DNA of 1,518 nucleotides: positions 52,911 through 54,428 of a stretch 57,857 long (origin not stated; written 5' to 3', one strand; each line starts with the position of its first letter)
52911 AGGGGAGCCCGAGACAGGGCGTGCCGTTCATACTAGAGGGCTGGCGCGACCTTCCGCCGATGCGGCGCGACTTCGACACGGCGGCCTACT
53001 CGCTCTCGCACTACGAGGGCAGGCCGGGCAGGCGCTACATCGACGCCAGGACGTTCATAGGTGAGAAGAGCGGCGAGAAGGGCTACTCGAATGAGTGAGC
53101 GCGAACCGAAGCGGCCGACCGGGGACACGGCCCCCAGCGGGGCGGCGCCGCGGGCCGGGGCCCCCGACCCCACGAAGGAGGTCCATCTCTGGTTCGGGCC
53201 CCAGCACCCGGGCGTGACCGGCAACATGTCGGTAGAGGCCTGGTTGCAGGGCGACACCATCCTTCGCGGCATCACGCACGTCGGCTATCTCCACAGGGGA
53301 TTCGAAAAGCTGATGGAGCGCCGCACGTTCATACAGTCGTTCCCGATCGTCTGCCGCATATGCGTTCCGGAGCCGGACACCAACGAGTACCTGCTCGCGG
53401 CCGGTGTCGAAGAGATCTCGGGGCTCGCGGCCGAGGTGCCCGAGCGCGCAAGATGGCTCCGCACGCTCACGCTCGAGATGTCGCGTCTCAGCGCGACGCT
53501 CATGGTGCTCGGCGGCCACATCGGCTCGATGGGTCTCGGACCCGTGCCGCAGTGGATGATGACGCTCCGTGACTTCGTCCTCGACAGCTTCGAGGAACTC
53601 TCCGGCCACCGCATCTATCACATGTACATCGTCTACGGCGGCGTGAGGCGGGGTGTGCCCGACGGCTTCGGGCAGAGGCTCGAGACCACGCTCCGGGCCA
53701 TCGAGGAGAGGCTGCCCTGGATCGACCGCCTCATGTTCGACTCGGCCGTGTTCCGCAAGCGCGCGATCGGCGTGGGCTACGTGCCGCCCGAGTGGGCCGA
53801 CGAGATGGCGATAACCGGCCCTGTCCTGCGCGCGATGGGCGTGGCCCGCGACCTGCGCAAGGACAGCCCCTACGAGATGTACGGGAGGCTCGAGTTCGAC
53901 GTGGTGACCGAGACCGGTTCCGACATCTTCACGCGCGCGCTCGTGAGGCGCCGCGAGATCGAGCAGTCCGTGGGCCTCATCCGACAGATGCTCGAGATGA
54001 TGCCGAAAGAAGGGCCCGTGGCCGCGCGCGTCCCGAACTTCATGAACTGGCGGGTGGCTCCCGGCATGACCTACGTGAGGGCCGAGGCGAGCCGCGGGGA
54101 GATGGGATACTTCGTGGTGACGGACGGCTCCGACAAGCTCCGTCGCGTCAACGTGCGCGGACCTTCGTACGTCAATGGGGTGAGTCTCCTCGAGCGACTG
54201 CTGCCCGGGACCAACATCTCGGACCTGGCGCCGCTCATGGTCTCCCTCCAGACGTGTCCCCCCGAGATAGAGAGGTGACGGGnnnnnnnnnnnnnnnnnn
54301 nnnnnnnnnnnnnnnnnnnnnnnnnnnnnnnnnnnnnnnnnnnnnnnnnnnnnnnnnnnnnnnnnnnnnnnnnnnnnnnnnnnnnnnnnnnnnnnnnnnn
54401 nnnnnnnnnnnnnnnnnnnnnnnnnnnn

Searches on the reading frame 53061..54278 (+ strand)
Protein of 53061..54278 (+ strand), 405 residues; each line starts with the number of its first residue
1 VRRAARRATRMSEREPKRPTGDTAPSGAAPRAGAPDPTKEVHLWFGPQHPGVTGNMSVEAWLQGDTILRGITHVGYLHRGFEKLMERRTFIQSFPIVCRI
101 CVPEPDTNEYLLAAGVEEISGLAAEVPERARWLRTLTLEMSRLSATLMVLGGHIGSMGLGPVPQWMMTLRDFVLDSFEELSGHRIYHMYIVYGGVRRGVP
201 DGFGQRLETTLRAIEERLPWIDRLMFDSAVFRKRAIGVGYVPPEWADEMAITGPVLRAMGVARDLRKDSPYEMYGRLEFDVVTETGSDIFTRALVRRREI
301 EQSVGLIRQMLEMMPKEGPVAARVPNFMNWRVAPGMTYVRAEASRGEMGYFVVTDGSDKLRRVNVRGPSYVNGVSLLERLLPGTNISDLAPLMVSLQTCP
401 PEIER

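Call 5: search_protein_families(library=pfam, proteins=[window:53061-54278:+], max_evalue=0.01)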
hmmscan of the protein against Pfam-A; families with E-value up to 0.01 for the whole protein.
window:53061-54278:+ (405 aa): 1 family
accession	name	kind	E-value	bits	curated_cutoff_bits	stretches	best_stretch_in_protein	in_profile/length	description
PF00346.24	Complex1_49kDa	-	7.6e-61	206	24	2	163-326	8-170/271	Respiratory-chain NADH dehydrogenase, 49 Kd subunit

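Call 6: search_solved_structures(query=window:53061-54278:+, max_evalue=0.00001, show_alignments=3)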
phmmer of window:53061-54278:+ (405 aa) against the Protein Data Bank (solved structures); distinct sequences matched with E-value up to 0.00001: 54.
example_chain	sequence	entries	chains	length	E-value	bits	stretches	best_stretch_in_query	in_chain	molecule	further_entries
6u8y_L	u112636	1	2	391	4e-89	302.5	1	41-405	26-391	NADH dehydrogenase subunit D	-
2fug_4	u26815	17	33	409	6.4e-64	219.5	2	26-322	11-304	NADH-quinone oxidoreductase chain 4 | NADH-QUINONE OXIDOREDUCTASE SUBUNIT 4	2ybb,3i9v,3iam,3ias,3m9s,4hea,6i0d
9iho_D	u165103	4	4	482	6.7e-56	193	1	42-325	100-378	NUCM (49 kDa) subunit of mitochondrial NADH:ubiquinone oxidoreductase (Complex I)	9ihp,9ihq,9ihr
8e9g_D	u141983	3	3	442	3.1e-55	190.8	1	28-321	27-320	NADH-quinone oxidoreductase subunit D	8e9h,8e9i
7zm7_C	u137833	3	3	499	3.2e-54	187.5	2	43-321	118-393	NADH-ubiquinone oxidoreductase 49 kDa subunit-like protein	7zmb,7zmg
6gcs_C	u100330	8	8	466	6.2e-54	186.5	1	43-316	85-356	49-KDA PROTEIN (NUCM) | Subunit NUCM of NADH:Ubiquinone Oxidoreductase (Complex I) | NUCM protein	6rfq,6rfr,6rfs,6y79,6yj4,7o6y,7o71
6h8k_C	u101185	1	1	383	6.6e-54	186.5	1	44-316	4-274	NUCM protein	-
7b0n_D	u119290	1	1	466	4.3e-53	183.8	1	43-316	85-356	NUCM protein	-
5xtd_Q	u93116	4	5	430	1.1e-51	179.1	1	38-316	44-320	NADH dehydrogenase [ubiquinone] iron-sulfur protein 2, mitochondrial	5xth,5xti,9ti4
9cwt_Q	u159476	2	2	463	1.5e-51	178.7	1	38-316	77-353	NADH dehydrogenase [ubiquinone] iron-sulfur protein 2, mitochondrial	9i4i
8ba0_D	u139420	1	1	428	3.1e-51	177.7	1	39-316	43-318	Complex I-49kD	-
8b9z_D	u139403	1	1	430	3.1e-51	177.7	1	39-316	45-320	Complex I-49kD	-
8esw_S2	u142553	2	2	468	4.3e-51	177.2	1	39-316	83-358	Complex I-49kD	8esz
5xtb_Q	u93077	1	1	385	5.4e-51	176.9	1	42-316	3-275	NADH dehydrogenase [ubiquinone] iron-sulfur protein 2, mitochondrial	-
5lnk_4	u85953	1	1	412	6.4e-51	176.6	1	40-316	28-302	Mitochondrial complex I, 49 kDa subunit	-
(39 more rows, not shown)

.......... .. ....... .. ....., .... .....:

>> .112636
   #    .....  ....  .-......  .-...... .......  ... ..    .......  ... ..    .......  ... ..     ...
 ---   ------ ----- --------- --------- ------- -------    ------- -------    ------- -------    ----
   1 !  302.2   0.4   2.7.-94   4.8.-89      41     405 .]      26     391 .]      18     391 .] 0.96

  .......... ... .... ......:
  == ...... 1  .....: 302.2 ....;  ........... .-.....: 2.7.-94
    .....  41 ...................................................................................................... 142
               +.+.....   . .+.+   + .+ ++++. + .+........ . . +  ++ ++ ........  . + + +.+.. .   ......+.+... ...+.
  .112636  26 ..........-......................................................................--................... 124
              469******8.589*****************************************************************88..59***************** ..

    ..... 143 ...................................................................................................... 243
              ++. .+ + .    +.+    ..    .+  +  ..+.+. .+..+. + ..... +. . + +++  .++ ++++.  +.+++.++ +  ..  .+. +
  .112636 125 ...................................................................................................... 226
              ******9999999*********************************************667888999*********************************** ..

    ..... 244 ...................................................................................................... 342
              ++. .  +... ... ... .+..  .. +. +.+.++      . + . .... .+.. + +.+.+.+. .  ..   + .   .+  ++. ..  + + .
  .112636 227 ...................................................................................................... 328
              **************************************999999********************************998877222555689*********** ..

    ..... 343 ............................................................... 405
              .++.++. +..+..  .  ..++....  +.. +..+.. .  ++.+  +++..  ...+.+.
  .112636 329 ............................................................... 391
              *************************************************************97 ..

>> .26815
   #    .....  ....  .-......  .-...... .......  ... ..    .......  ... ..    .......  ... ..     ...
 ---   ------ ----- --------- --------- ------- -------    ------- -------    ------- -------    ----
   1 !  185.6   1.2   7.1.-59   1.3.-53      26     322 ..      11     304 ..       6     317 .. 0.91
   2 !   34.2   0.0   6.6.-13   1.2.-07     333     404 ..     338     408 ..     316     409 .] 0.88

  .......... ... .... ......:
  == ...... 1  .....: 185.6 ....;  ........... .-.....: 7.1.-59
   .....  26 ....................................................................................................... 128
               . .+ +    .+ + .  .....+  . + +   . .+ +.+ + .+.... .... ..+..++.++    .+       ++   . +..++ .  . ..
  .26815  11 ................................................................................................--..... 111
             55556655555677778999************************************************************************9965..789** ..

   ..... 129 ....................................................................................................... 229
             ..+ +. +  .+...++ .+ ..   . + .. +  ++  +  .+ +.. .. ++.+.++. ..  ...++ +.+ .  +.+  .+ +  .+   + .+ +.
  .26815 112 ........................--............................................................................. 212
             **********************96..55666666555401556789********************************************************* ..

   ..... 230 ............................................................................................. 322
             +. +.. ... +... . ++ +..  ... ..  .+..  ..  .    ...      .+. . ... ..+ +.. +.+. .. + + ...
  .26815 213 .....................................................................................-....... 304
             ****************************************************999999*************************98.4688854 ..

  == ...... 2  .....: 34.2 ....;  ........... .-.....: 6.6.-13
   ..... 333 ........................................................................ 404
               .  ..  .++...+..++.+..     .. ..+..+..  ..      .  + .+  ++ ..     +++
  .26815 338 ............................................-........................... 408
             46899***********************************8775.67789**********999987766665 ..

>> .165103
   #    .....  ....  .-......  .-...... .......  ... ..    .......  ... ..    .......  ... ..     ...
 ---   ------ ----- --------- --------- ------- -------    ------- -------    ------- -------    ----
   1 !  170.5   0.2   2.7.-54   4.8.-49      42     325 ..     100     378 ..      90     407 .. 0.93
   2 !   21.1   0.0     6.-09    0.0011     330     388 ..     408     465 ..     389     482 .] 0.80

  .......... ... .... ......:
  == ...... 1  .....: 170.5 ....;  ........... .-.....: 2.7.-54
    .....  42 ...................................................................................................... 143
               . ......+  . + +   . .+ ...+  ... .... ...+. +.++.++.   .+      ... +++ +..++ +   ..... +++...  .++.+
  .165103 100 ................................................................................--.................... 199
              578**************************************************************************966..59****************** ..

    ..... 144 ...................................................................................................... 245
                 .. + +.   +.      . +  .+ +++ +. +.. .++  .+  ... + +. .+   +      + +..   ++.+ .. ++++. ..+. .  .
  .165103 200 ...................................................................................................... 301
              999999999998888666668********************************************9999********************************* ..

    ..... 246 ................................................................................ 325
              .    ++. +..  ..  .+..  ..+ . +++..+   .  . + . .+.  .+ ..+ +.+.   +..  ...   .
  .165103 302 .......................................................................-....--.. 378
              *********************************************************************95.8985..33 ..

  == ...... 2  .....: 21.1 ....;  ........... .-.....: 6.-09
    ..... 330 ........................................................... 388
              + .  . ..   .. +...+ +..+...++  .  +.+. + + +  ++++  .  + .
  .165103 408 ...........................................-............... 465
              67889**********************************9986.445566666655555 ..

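Call 23: find_homologous_proteins(query=window:53061-54278:+, max_evalue=1e-20)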
Query window:53061-54278:+ (405 aa): 4372 proteins with E <= 1e-20 among 8000 candidates; the best 120 are listed.
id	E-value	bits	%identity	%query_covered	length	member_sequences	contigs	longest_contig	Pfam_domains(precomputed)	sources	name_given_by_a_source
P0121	1.8e-266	901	100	98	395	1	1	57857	PF00346.25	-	-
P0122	1.7e-235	799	90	98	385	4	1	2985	PF00346.25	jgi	-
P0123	3.8e-214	729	83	94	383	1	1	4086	PF00346.25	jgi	jgi:NADH-quinone oxidoreductase subunit D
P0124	2.9e-213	726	82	91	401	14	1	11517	PF00346.25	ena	-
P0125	6.0e-211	719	83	91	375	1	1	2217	PF00346.25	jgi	jgi:NADH-quinone oxidoreductase subunit D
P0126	8.6e-211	718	81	95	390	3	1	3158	PF00346.25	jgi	jgi:NADH-quinone oxidoreductase subunit D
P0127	1.8e-209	714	81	91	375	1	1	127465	PF00346.25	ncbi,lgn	-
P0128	6.3e-208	709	80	94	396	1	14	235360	PF00346.25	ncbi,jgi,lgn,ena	-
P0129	8.4e-208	708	81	91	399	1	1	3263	PF00346.25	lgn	-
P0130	3.2e-206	703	79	97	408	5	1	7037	PF00346.25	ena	-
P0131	7.1e-206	702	81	92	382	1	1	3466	PF00346.25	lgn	-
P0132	4.0e-204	696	79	91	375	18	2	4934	PF00346.25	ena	-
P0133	4.6e-193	660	78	90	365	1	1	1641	PF00346.25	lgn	-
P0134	2.8e-188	644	74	91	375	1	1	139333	PF00346.25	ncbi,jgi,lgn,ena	-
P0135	1.5e-187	641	73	91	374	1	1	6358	PF00346.25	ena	-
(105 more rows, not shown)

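Call 24: search_protein_families(library=ncbifam, proteins=[window:53061-54278:+], max_evalue=0.00001)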
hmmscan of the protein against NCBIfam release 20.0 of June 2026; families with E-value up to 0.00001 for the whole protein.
window:53061-54278:+ (405 aa): 7 families
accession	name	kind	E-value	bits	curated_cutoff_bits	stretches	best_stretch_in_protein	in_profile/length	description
NF004739.1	PRK06075.1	equivalog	1.2e-107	360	360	2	42-324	2-281/384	NADH-quinone oxidoreductase subunit D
NF040602.1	F420_dehyd_FpoD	exception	1.7e-82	277.5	600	1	39-405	6-372/372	F420H2 dehydrogenase subunit FpoD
NF008974.0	PRK12322.1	equivalog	2e-79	267.2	522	1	38-398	4-359/366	NADH-quinone oxidoreductase subunit D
TIGR01962.1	NuoD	equivalog_domain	1.8e-77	260.8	459.35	2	40-327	2-286/386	NADH dehydrogenase (quinone) subunit D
NF009808.0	PRK13292.1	equivalog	4.6e-61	206.7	1156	2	40-316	407-681/791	NADH-quinone oxidoreductase subunit B/C/D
NF005649.0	PRK07415.1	equivalog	5.7e-54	183.6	583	1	39-316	9-285/394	NAD(P)H-quinone oxidoreductase subunit H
NF008728.0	PRK11742.1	equivalog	3.3e-51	174.4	840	1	42-323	216-494/598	NADH-quinone oxidoreductase subunit C/D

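Call 33: find_related_loci(query=A1, collection=genome_contigs, flank=10000)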
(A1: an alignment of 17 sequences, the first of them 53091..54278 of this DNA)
Query A1 (395 aa) in genome_contigs; peptide patterns used: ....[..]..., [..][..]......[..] (x = any residue, [..] = any of these).
600 stretches matched a pattern (row limit reached: there are more); 593 encode a relative of the query (tblastn E <= 1e-3); the best 80 are kept; 80 distinct loci.
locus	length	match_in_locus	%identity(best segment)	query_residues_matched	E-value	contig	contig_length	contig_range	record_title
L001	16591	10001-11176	78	5-395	0e+0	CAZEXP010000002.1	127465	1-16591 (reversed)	MAG TPA_asm: uncultured bacterium isolate binchicken_co171_66 genome assembly, contig: NODE_2_length_127465_cov_20.87712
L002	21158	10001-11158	67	10-395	0e+0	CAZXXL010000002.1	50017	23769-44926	MAG TPA_asm: uncultured Thermoanaerobaculia bacterium isolate binchicken_co64_65 genome assembly, contig: NODE_377_lengt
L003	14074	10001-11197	66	6-395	0e+0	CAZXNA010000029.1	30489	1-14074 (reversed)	MAG TPA_asm: uncultured Thermoanaerobaculia bacterium isolate binchicken_co64_62 genome assembly, contig: NODE_954_lengt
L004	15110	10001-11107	61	24-395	8e-154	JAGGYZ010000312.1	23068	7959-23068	MAG: Candidatus Fermentibacteraceae bacterium isolate AUK191 PB_MBMC_145_c_000000000228, whole genome shotgun sequence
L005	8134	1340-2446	61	24-395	1e-151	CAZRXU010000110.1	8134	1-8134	MAG TPA_asm: uncultured bacterium isolate binchicken_co67_272 genome assembly, contig: NODE_10026_length_8134_cov_10.770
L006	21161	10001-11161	57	12-395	2e-144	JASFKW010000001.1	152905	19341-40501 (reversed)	MAG: Gammaproteobacteria bacterium isolate D0817M02metaG_Bin_8 D0817M02metaG_FD_scaffold_1_c1, whole genome shotgun sequ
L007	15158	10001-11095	58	29-395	1e-143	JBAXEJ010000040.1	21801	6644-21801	MAG: Gallionellaceae bacterium isolate ELA242 MAG242_40, whole genome shotgun sequence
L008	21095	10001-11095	59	29-395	1e-143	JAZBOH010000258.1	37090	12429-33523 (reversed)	MAG: Lysobacterales bacterium isolate bin.7 k117_9896575, whole genome shotgun sequence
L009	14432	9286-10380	59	29-395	1e-143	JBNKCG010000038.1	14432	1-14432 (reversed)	MAG: Gammaproteobacteria bacterium isolate F1F2.bin.30.orig k141_2433926, whole genome shotgun sequence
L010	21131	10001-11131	57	21-395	3e-143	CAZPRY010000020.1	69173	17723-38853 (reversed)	MAG TPA_asm: uncultured bacterium isolate SRP178699_co1_642 genome assembly, contig: NODE_299_length_69173_cov_10.529703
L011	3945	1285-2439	57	9-395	5e-147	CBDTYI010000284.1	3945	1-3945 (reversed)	MAG TPA_asm: uncultured Gammaproteobacteria bacterium isolate ERR2431959_binner13_Refined_49 genome assembly, contig: ER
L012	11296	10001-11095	58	29-395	1e-141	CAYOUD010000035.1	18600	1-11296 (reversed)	MAG TPA_asm: uncultured Bacteroidales bacterium isolate binchicken_co181_626 genome assembly, contig: NODE_4811_length_1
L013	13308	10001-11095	59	29-395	3e-141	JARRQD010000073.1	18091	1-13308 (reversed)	MAG: Candidatus Thiodiazotropha sp. isolate Spart_193_MAG scaffold_947, whole genome shotgun sequence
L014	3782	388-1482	59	29-395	2e-145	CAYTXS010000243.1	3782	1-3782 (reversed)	MAG TPA_asm: uncultured Thioalkalivibrio sp. isolate binchicken_co13_101 genome assembly, contig: NODE_43555_length_3782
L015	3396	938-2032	57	29-395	3e-146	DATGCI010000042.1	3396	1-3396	MAG TPA_asm: bacterium isolate SMAG_U9644 k141_495781, whole genome shotgun sequence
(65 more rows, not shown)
